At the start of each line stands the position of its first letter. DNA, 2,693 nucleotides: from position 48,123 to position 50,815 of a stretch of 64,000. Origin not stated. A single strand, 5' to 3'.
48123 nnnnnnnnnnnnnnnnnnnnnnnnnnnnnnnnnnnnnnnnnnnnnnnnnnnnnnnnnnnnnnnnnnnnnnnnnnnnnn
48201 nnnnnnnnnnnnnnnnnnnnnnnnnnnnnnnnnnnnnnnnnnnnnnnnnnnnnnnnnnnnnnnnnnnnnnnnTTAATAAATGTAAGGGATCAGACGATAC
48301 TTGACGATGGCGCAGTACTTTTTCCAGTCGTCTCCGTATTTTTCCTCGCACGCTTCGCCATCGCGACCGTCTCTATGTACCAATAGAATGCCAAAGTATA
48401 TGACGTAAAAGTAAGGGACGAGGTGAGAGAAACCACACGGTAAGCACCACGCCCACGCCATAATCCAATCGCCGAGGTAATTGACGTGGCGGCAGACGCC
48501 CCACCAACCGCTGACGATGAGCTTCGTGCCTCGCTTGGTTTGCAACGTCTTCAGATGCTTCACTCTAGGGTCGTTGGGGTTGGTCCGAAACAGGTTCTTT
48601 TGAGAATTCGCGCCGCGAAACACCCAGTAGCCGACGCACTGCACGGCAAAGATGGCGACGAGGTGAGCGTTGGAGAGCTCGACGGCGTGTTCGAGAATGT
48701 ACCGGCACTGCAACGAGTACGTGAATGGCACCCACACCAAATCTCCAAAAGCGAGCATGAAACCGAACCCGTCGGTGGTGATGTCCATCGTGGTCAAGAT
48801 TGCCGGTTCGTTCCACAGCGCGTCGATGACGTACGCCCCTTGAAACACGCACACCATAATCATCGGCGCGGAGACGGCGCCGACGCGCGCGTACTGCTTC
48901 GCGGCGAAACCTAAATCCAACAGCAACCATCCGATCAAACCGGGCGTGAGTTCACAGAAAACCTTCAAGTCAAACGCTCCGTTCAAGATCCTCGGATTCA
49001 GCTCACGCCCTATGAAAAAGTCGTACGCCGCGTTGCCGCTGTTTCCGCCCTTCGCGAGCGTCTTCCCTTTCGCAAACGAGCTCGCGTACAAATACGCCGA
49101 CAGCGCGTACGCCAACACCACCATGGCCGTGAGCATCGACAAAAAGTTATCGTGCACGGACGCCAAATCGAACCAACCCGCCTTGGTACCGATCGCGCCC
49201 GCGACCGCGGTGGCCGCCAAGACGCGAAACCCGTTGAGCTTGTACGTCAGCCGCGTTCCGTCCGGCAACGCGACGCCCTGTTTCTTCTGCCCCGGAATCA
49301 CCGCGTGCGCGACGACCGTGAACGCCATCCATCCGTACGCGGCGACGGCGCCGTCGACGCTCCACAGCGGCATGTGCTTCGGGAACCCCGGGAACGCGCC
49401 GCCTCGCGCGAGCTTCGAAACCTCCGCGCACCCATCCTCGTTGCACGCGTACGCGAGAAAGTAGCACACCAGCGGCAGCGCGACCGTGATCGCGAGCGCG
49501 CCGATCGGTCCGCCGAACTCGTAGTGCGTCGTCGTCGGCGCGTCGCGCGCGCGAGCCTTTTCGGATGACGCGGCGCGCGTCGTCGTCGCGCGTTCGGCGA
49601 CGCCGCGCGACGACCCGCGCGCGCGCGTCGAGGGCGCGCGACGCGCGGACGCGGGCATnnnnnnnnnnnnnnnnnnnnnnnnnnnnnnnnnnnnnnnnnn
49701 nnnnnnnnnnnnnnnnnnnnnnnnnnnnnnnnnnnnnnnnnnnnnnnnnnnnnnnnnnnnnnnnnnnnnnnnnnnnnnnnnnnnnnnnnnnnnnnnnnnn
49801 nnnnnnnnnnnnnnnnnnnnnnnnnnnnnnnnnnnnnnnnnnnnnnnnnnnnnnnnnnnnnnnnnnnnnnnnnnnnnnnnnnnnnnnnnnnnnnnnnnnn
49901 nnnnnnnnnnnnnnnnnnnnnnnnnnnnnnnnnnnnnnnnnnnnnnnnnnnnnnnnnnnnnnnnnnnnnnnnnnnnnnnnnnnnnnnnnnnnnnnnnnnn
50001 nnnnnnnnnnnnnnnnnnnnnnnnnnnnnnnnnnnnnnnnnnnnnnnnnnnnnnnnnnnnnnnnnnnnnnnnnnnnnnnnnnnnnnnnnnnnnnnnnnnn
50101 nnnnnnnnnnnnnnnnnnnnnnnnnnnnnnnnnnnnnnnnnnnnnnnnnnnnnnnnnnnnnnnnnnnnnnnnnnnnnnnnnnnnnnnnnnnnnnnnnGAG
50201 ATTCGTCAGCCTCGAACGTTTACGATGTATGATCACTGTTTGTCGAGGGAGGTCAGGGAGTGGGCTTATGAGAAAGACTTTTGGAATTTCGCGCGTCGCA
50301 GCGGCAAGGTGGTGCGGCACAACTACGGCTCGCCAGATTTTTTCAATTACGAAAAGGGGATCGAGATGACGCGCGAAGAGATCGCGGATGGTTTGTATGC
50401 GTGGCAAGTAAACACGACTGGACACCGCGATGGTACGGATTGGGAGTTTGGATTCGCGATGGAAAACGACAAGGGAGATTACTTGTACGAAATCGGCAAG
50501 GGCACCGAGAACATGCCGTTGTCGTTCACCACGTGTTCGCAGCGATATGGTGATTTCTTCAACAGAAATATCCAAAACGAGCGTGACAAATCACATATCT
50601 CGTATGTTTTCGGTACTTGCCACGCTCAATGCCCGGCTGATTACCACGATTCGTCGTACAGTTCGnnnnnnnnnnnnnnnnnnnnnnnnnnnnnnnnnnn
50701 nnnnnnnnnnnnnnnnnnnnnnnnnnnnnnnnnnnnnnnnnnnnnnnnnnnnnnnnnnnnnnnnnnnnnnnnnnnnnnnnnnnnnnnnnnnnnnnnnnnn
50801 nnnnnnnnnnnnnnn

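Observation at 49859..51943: Low-GC gene for an uncharacterised ~690-aa type II membrane protein: possibly lineage-specific or horizontally acquired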

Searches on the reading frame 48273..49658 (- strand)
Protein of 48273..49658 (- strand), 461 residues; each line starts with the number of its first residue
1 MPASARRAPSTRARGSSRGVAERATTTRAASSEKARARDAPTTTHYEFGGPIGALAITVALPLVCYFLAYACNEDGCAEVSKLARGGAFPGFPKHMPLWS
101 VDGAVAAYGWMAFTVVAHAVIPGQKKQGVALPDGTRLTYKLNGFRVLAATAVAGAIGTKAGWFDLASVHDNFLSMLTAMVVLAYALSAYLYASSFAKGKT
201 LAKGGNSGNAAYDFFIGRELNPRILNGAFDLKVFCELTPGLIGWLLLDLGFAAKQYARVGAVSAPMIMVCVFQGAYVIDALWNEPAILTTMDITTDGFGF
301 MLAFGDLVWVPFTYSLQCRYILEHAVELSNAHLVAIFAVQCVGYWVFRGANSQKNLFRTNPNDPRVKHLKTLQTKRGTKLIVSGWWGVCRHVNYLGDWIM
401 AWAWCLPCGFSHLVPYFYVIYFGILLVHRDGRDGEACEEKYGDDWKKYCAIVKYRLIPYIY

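Call 3: search_protein_families(library=pfam, proteins=[window:48273-49658:-], max_evalue=1)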
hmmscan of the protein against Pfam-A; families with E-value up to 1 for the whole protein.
window:48273-49658:- (461 aa): 2 families
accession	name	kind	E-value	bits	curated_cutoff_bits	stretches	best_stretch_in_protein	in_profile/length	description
PF01222.22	ERG4_ERG24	-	4.8e-145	484.1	27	1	43-461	2-432/432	Ergosterol biosynthesis ERG4/ERG24 family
PF06966.17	DUF1295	-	0.0017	18.3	20.4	1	339-406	127-181/235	Protein of unknown function (DUF1295)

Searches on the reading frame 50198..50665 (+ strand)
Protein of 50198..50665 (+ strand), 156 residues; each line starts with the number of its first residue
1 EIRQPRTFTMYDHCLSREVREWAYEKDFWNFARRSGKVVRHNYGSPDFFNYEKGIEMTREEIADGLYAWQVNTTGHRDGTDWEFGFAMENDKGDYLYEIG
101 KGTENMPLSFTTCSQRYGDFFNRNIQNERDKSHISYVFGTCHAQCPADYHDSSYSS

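Call 43: search_solved_structures(query=A4, max_evalue=10, show_alignments=3)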
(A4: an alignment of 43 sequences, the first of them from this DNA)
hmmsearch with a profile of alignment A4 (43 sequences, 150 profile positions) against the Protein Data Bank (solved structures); distinct sequences matched with E-value up to 10: 0.

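Call 44: search_protein_families(library=pfam, alignment_id=A4, max_evalue=10)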
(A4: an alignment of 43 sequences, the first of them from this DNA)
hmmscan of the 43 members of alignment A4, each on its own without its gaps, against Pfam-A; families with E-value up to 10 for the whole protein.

A. member 1, seq(156 aa): 0 families

B. families by the number of members that match (of 43 scanned): 7 families
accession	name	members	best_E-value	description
PF13598.12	DUF4139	2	0.21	Domain of unknown function (DUF4139)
PF02513.24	Spin-Ssty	1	0.051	Spin/Ssty Family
PF03495.19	Binary_toxB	1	0.083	Clostridial binary toxin B/anthrax toxin PA Ca-binding domain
PF08034.16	TES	1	0.084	Trematode eggshell synthesis protein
PF11793.14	FANCL_C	1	0.11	FANCL C-terminal domain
PF23197.1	IG_AIR9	1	0.19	AIR9 A9 domain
PF20251.4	Big_14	1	0.24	Bacterial Ig-like domain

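Call 71: find_homologous_proteins(query=A4, max_evalue=0.001)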
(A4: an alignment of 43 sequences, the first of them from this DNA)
Query A4 (43 sequences) (156 aa, profile of the alignment): 7 proteins with E <= 0.001 among 1378 candidates.
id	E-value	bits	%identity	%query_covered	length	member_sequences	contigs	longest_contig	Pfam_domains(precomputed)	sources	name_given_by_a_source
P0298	4.3e-49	184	38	96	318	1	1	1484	-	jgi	jgi:hypothetical protein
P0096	7.8e-48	180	39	88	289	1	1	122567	-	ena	-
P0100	4.4e-22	97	70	59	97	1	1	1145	-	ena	-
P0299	3.5e-19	87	31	63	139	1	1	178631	-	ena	-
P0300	3.7e-8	51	73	38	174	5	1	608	-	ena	-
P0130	1.1e-7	50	63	33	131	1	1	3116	-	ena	-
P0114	1.9e-7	49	51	74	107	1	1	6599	-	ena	-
